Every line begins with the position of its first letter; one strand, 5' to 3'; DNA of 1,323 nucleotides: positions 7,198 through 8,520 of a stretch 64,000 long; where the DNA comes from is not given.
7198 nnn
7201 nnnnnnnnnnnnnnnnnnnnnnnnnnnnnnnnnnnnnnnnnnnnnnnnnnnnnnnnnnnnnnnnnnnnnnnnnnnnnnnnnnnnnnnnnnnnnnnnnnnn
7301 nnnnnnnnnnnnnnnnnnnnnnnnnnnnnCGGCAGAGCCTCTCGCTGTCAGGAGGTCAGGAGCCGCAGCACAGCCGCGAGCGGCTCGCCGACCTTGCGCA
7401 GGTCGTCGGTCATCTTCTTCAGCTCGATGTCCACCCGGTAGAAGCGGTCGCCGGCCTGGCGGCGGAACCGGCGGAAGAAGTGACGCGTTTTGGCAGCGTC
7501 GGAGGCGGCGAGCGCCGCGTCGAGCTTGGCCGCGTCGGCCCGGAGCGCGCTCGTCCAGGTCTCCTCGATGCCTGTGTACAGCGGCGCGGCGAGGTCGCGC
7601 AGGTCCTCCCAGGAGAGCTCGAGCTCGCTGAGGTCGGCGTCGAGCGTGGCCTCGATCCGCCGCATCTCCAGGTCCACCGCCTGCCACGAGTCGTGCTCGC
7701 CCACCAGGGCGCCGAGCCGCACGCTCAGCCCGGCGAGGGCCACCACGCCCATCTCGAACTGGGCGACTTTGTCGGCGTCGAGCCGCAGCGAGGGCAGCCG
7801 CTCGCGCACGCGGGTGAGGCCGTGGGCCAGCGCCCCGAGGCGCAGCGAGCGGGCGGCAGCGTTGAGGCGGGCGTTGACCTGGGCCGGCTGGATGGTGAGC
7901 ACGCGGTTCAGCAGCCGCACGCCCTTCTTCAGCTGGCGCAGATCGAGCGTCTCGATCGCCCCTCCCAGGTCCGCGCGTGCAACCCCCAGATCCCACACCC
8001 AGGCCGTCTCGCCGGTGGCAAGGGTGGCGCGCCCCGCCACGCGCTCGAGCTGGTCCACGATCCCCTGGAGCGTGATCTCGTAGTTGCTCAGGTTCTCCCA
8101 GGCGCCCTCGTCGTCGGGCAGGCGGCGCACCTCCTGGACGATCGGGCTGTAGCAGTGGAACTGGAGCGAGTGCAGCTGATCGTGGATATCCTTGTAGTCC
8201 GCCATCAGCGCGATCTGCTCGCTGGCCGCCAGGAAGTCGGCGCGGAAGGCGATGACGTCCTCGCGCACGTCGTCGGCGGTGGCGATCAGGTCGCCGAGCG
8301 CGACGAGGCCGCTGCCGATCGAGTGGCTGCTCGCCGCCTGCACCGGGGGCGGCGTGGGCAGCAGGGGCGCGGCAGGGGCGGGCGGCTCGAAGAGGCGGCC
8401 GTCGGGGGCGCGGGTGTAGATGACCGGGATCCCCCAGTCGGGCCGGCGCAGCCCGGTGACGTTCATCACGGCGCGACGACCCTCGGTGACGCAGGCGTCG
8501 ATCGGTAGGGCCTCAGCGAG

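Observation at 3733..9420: Two-gene operon: CHAT protease with unknown domain plus membrane-spanning STAND NTPase-WD40 (candidate uncharacterised conflict/defence or signalling system)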

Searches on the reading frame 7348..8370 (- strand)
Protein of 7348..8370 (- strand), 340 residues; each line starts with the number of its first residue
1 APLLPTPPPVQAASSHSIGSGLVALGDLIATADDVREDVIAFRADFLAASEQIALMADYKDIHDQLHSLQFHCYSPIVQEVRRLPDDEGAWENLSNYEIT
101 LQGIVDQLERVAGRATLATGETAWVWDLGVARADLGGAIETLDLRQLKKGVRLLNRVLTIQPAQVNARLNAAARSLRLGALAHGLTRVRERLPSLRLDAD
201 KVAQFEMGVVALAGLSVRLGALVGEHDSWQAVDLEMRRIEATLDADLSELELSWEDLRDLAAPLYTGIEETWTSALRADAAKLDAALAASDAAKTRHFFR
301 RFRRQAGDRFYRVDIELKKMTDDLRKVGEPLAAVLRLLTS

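Call 16: search_protein_families(library=pfam, proteins=[window:7348-8370:-], max_evalue=10)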
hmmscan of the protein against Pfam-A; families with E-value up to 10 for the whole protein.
window:7348-8370:- (340 aa): 0 families

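Call 28: find_related_loci(query=A3, collection=genome_contigs, flank=8000)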
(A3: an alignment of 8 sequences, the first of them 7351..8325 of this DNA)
Query A3 (325 aa) in genome_contigs; peptide patterns used: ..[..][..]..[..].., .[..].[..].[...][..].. (x = any residue, [..] = any of these).
113 stretches matched a pattern; 60 encode a relative of the query (tblastn E <= 1e-3); 58 distinct loci.
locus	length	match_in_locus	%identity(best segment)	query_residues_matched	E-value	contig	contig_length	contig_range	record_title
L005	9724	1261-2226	76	2-323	2e-144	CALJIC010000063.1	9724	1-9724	MAG TPA_asm: uncultured Roseiflexaceae bacterium isolate SRR5251193_bin.98_CONCOCT_v1.1_MAG genome assembly, contig: ERZ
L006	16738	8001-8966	59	2-323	2e-124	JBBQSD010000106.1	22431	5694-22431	MAG: Chloroflexales bacterium isolate Co_metawrap_1725 Cmw_1725_k141_8529270_length_22431_cov_16.7908, whole genome shot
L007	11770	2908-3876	59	1-323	4e-119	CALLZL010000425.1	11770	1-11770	MAG TPA_asm: uncultured Chloroflexi bacterium isolate SRR2107179_bin.52_CONCOCT_v1.1_MAG genome assembly, contig: ERZ794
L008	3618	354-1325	59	2-325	5e-115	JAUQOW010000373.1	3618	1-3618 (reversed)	MAG: Chloroflexota bacterium isolate BF4.bins.103.201808 NODE_40374_length_3618_cov_4.216270, whole genome shotgun seque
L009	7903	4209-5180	56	2-325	9e-113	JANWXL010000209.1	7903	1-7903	MAG: Roseiflexus sp. isolate SKYG45 k141_243993, whole genome shotgun sequence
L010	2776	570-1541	58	2-325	6e-117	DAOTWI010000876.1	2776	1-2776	MAG TPA_asm: Roseiflexus sp. isolate H12_131 k73_583819, whole genome shotgun sequence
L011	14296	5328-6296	56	1-323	8e-111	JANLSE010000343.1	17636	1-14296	MAG: Roseiflexaceae bacterium isolate OTE_25_metabat_459 OTE_25_k141_2288560, whole genome shotgun sequence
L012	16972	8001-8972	57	2-325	2e-106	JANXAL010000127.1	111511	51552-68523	MAG: Roseiflexus sp. isolate SKYB12 k141_462046, whole genome shotgun sequence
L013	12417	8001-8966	53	1-323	8e-106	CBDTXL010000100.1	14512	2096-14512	MAG TPA_asm: uncultured bacterium isolate ERR2431955_maxbin2_4 genome assembly, contig: ERZ23878311.2440, whole genome s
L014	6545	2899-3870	54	2-325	8e-104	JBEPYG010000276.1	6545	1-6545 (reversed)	MAG: Roseiflexus sp. isolate 03V1_S199.concoct.031 NODE_7222_length_6545_cov_1.895139, whole genome shotgun sequence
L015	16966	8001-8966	50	2-323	4e-101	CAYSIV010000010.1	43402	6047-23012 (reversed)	MAG TPA_asm: uncultured Anaerolineales bacterium isolate SRP119689_co1_311 genome assembly, contig: NODE_1002_length_434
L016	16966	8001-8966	50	1-323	2e-100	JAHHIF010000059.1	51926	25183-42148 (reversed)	MAG: Symplocastrum torsivum CPER-KK1 scaffold_220_c1, whole genome shotgun sequence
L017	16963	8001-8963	49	3-324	2e-98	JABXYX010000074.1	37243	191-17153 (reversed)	Brasilonema sp. CT11 contig100, whole genome shotgun sequence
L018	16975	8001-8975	59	1-325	2e-98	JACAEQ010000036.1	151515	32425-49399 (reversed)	MAG: Chloroflexota bacterium isolate L.E.CH.5 k119_604823, whole genome shotgun sequence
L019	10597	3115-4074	53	3-323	4e-96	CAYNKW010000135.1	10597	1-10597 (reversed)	MAG TPA_asm: uncultured Anaerolineae bacterium isolate SRP068000_co1_68 genome assembly, contig: NODE_11727_length_10597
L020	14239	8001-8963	50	1-323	1e-95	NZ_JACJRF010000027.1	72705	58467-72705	Anabaena subtropica FACHB-260 contig27, whole genome shotgun sequence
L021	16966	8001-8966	50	1-323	3e-91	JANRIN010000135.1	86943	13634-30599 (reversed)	MAG: Leptolyngbyaceae cyanobacterium bins.302 k141_3422934, whole genome shotgun sequence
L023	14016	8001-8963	48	2-323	1e-87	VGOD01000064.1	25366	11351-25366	MAG: Chloroflexi bacterium isolate K_DeepCast_250m_m2_061 K_DeepCast_250m_m2_061_Ga0194125_10003481, whole genome shotgu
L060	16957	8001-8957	42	4-323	1e-79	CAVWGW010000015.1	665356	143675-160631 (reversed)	MAG: uncultured Chloroflexia bacterium isolate MFD04716.bin.3.335 genome assembly, contig: contig_47285, whole genome sh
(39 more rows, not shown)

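Call 32: predict_structure(alignment_id=A2)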
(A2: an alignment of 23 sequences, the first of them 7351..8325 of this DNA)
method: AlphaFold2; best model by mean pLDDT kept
length: 325 residues; sequences in the alignment: 23
mean_pLDDT: 95.1   pTM: 0.88
mean pLDDT of the five models: 95.1, 93.9, 93.5, 92.6, 90.6
residues with pLDDT >= 90: 315; 70-90: 10; 50-70: 0; < 50: 0
segments of 3 or more residues with pLDDT < 50: none
pLDDT, mean of each block of 10 residues (from residue 1): 95 94 94 95 96 95 96 95 97 96 92 98 97 97 94 95 95 94 95 96 96 96 92 95 96 94 97 97 97 94 94 93 88
secondary structure, 60 per line:
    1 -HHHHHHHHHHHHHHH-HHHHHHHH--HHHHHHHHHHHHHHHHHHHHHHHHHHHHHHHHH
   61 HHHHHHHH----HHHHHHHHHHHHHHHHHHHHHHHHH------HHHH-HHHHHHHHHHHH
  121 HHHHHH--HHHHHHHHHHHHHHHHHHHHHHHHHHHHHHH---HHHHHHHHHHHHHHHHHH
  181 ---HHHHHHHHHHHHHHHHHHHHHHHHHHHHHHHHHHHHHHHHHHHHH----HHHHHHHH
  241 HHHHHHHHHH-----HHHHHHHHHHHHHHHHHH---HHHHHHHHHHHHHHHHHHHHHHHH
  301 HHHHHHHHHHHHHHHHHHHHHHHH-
elements in order: H2-16 H18-25 H28-68 H73-97 H104-107 H109-126 H129-159 H163-180 H184-228 H233-250 H256-273 H277-324

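Call 35: fold_search(model_id=the predicted structure, library=pdb)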
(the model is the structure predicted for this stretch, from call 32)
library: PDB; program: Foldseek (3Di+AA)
matches with E <= 10: 328; with E <= 0.001: 0
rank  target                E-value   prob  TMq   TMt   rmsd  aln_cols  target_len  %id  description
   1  8r5s_E                6.0e-02  0.66  0.19  0.23  21.3       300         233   11  t113 - De-novo designed soluble homotetramer (released 2024-11-27)
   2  8r5s_G                1.7e-01  0.44  0.18  0.23  22.9       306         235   11  t113 - De-novo designed soluble homotetramer (released 2024-11-27)
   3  8r5s_A                1.8e-01  0.44  0.19  0.24  22.9       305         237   11  t113 - De-novo designed soluble homotetramer (released 2024-11-27)
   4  8f7n                  2.4e-01  0.75  0.29  0.27  32.0       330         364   15  Crystal structure of chemoreceptor McpZ ligand sensing domain (released 2023-07-05)
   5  7rtu_B                2.6e-01  0.16  0.18  0.16  29.0       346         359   11  Cryo-EM structure of a TTYH2 trans-dimer (released 2021-08-25)
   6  8r5s_D                3.2e-01  0.41  0.22  0.28  23.8       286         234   11  t113 - De-novo designed soluble homotetramer (released 2024-11-27)
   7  9k87_0                3.4e-01  0.41  0.20  0.24  24.2       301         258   13  Cryo-EM structure of designed zinc-induced icosahedron Cage-i53-Zn1-HEHE-5 (released 2025-10-29)
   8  9g71_A                6.3e-01  0.18  0.22  0.19  24.7       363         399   14  Cryo-EM structure of TTYH2 in complex with lipids in GDN (released 2025-05-21)
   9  5vxl_A                6.8e-01  0.41  0.27  0.31  15.1       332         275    8  2.80 A resolution structure of IpaD from Shigella flexneri in complex with single-domain antibody JPS-G3 (released 2017-08-30)
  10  5azs_C                6.8e-01  0.12  0.20  0.15  22.8       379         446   12  Crystal structure of a membrane protein from Pseudomonas aeruginosa (released 2016-06-08)
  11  6h2x                  6.8e-01  0.08  0.14  0.13  53.3       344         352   15  MukB coiled-coil elbow from E. coli (released 2019-03-06)
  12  7cbc_A                7.5e-01  0.16  0.22  0.22  18.1       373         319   10  Crystal structure of a de novo designed switch protein caging a hemagglutinin binder (released 2020-12-23)
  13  8otz_BQ               7.5e-01  0.14  0.21  0.19  42.5       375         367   16  48-nm repeat of the native axonemal doublet microtubule from bovine sperm (released 2023-11-22)
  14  5j1i_A                8.9e-01  0.12  0.19  0.18  41.0       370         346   15  Structure of the spectrin repeats 7, 8, and 9 of the plakin domain of plectin (released 2016-07-20)
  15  6h2f_A                9.3e-01  0.09  0.17  0.16  32.0       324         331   11  Structure of the pre-pore AhlB of the tripartite alpha-pore forming toxin, AHL, from Aeromonas hydrophila. (released 2019-07-10)
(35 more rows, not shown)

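Call 66: search_solved_structures(query=A2, max_evalue=1)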
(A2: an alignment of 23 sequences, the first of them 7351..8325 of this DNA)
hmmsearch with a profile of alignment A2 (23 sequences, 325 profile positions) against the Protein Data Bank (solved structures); distinct sequences matched with E-value up to 1: 9.
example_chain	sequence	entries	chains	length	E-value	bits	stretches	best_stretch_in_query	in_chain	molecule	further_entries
8e1e_A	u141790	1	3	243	0.02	17.3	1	88-144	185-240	SG122_C3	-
8qae_A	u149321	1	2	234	0.04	16.3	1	127-210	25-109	sc-apCC-6-SLLA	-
6hfh_A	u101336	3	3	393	0.13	14.7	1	149-204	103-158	CAD protein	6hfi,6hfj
9cxu_B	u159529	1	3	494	0.13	14.6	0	21-88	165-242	Hemagglutinin HA2 chain,Green fluorescent protein fusion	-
9cxt_B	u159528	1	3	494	0.18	14.1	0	21-88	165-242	Hemagglutinin HA2 chain,Green fluorescent protein fusion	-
4n3x_A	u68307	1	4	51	0.31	13.4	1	40-76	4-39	Rab5 GDP/GTP exchange factor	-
9dzz_B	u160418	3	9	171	0.38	13.1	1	189-276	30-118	Sec-independent protein translocase protein TatB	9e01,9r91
5ame_A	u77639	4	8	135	0.48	12.7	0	152-193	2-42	BROMODOMAIN-CONTAINING PROTEIN 1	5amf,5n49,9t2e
5pnx_A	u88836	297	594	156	0.56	12.5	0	152-191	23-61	Bromodomain-containing protein 1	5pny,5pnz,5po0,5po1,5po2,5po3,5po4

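Call 83: search_protein_families(library=pfam, proteins=[L016:7088-7462:-, L016:6590-7033:-, L016:11955-14195:-, L020:6331-7515:+, L020:5463-5849:+, L020:12671-14137:+, L021:5943-7208:+, L021:12154-13143:+, L023:6336-7589:-, L023:12030-13019:+], max_evalue=0.0001)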
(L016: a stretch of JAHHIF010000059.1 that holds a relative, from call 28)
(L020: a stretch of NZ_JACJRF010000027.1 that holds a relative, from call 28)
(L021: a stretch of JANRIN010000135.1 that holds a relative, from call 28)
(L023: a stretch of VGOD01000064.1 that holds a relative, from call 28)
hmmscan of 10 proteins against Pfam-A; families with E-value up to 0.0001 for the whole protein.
L016:7088-7462:- (125 aa): 3 families
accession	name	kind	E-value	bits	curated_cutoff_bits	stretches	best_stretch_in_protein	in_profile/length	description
PF01710.22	HTH_Tnp_IS630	-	4.8e-13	49.7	21.3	1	5-119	3-107/119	Transposase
PF13518.12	HTH_28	-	2.8e-08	34.1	25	1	10-53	2-43/52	Helix-turn-helix domain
PF13384.12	HTH_23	-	5.3e-07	29.7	24.6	1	8-45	5-42/50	Homeodomain-like domain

L016:6590-7033:- (148 aa): 1 family
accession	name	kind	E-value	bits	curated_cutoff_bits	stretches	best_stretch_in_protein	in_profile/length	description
PF13358.12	DDE_3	-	1.9e-32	112.6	28.6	1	16-130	21-136/146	DDE superfamily endonuclease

L016:11955-14195:- (747 aa): 4 families
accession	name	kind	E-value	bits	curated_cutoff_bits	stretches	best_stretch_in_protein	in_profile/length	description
PF19954.5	EAD10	-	2.3e-30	104.9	24.1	1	4-80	1-77/77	Effector-associated domain 10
PF05729.18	NACHT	-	1.3e-10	41.8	26.7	1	171-319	1-160/167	NACHT domain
PF13191.12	AAA_16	-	9.7e-06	26.6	32.6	0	159-229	11-85/167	AAA ATPase domain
PF13401.12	AAA_22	-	1.9e-05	25.4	27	1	170-274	5-106/130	AAA domain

L020:6331-7515:+ (395 aa): 48 families (the best 25 are shown)
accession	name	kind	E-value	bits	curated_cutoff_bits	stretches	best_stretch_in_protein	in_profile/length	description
PF25173.1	Beta-prop_WDR3_1st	-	1.2e-62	211.4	154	3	132-305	13-184/184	WDR3 first beta-propeller domain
PF00400.38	WD40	-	1.3e-57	190.2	27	5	96-134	1-39/39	WD domain, G-beta repeat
PF25174.1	Beta-prop_THOC3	-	1.1e-54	185.7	305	2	148-392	2-241/272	THOC3 beta-propeller domain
PF24814.1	WD40_Prp19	-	5.7e-47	160.5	320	2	190-391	5-204/281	Prp19 WD40 domain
PF24796.1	WDR55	-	1.4e-39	136.4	200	3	97-262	128-293/296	WDR55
PF25171.1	Beta-prop_WDR36-Utp21_1st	-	2e-37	129.5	80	3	95-217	139-262/266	WDR36/Utp21 first beta-propeller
PF25172.1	Beta-prop_WDR3_2nd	-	2.2e-37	129.3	140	4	194-354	136-291/293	WDR3 second beta-propeller domain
PF24807.1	WD40_CDC20-Fz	-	3.9e-35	122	200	3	141-316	44-220/292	CDC20/Fizzy WD40 domain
PF24817.1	WD40_WDHD1_1st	-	1.2e-33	117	109.9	2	155-271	51-166/291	WDHD1 first WD40 domain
PF25168.1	Beta-prop_WDR36-Utp21_2nd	-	1.1e-31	110.8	84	3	148-268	157-275/335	WDR36/Utp21 second beta-propeller domain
PF23414.1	Beta-prop_EML_2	-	5.1e-30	105.2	90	2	196-355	3-158/266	Echinoderm microtubule-associated protein second beta-propeller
PF24805.1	EIF3I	-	7.8e-29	101.3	200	3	145-248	143-244/324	EIF3I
PF25391.1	WD40_Gbeta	-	1.2e-27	97.2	150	2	189-391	141-339/340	G protein beta WD-40 repeat protein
PF19954.5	EAD10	-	1.3e-27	96.1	24.1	1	1-78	1-77/77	Effector-associated domain 10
PF25175.1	Beta-prop_WDR5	-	7.4e-27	94.8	250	2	190-391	9-206/296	WDR5 beta-propeller domain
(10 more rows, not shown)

L020:5463-5849:+ (129 aa): 1 family
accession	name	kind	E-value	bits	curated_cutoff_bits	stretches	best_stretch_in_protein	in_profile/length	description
PF01850.27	PIN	-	4.6e-11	43.8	23.6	1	3-119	2-119/120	PIN domain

L020:12671-14137:+ (489 aa): 5 families
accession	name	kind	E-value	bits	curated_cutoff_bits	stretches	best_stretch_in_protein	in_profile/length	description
PF19954.5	EAD10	-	2.5e-30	104.7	24.1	1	1-75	1-76/77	Effector-associated domain 10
PF05729.18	NACHT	-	3.8e-18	66.3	26.7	1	191-343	3-166/167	NACHT domain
PF24883.2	NPHP3_N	-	3.9e-07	30.8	24.8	0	252-305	112-164/164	Nephrocystin 3, N-terminal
PF20720.3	nSTAND3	-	3.3e-06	27.3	27.2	1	182-314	11-120/155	Novel STAND NTPase 3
PF00004.35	AAA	-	6.7e-05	23.8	21.2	0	192-305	2-109/131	ATPase family associated with various cellular activities (AAA)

L021:5943-7208:+ (422 aa): 2 families
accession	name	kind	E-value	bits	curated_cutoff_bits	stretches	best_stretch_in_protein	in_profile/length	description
PF01726.22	LexA_DNA_bind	-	1.9e-22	79.3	23.7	1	187-247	4-64/65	LexA DNA binding domain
PF13676.11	TIR_2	-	8e-14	52.6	28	1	283-379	1-93/122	TIR domain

L021:12154-13143:+ (330 aa): 1 family
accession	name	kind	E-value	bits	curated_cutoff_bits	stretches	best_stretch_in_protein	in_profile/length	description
PF19954.5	EAD10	-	8.5e-13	48.6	24.1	1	3-71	6-76/77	Effector-associated domain 10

L023:6336-7589:- (418 aa): 3 families
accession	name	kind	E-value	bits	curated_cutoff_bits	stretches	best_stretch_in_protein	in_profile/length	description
PF13393.11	tRNA-synt_His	-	3.4e-39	135.3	25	1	7-309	1-308/308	Histidyl-tRNA synthetase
PF03129.25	HGTP_anticodon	-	8.6e-15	55.1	21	1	327-416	1-93/94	Anticodon binding domain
PF00587.30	tRNA-synt_2b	-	4.9e-12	46.7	29.3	1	65-312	1-174/179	tRNA synthetase class II core domain (G, H, P, S and T)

L023:12030-13019:+ (330 aa): 0 families

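Call 85: find_related_loci(query=A3, collection=viral_contigs, flank=6000)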
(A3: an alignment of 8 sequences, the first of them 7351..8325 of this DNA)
Query A3 (325 aa) in viral_contigs; peptide patterns used: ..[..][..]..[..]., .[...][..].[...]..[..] (x = any residue, [..] = any of these).
42 stretches matched a pattern, but none encodes a relative of the query by tblastn (E <= 1e-3).

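Call 96: search_protein_representatives(alignment_id=A2)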
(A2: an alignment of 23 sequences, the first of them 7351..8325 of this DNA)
Query: 23 sequences, 325 profile positions. Proteins with E-value up to 0.001 (for the whole library): 1921; up to 1e-10: 1626; up to 1e-30: 1004. The best 150 are listed.
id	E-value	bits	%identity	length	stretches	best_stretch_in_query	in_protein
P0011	1.2e-128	445.3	-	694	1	2-324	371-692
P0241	2.1e-118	411.6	-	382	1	2-324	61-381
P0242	7.5e-118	409.8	-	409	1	1-324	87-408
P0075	6.4e-117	406.8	-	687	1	2-324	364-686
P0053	5.8e-116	403.6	-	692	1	2-323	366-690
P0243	1.4e-115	402.3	-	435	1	3-324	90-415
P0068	2.3e-115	401.6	-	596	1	2-324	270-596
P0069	3.1e-115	401.2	-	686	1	1-324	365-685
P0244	2.1e-114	398.5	-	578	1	2-324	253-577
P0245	9.9e-114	396.3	-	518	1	2-324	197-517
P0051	7.0e-113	393.5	-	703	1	1-324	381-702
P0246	2.2e-112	391.8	-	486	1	2-324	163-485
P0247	2.4e-112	391.7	-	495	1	11-324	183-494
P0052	2.5e-112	391.7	-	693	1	2-324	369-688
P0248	2.2e-110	385.2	-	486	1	3-324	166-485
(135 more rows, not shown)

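Call 102: search_protein_families(library=pfam, alignment_id=A11, max_evalue=0.001)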
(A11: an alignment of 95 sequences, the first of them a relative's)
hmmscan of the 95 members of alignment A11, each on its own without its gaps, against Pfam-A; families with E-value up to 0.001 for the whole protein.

A. member 1, P0241 (382 aa): 0 families

B. families by the number of members that match (of 95 scanned): 20 families
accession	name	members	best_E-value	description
PF12770.12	CHAT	20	1.7e-33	CHAT domain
PF13676.11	TIR_2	18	5.5e-26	TIR domain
PF01582.25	TIR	14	3.2e-11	TIR domain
PF19960.5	EAD7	12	1.4e-20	Effector-associated domain 7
PF19955.5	EAD1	4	6.1e-19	Effector-associated domain 1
PF19954.5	EAD10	3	1.1e-27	Effector-associated domain 10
PF00069.31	Pkinase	1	2.5e-44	Protein kinase domain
PF07714.23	PK_Tyr_Ser-Thr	1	3.5e-25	Protein tyrosine and serine/threonine kinase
PF03704.23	BTAD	1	1.8e-23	Bacterial transcriptional activator domain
PF18731.6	HEPN_Swt1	1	2.8e-22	Swt1-like HEPN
PF00498.31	FHA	1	9.9e-14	FHA domain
PF13365.12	Trypsin_2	1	3.2e-13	Trypsin-like peptidase domain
PF16697.10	Yop-YscD_cpl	1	9.2e-10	Inner membrane component of T3SS, cytoplasmic domain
PF19962.4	EAD9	1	1e-05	Effector-associated domain 9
PF00089.32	Trypsin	1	2.3e-05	Trypsin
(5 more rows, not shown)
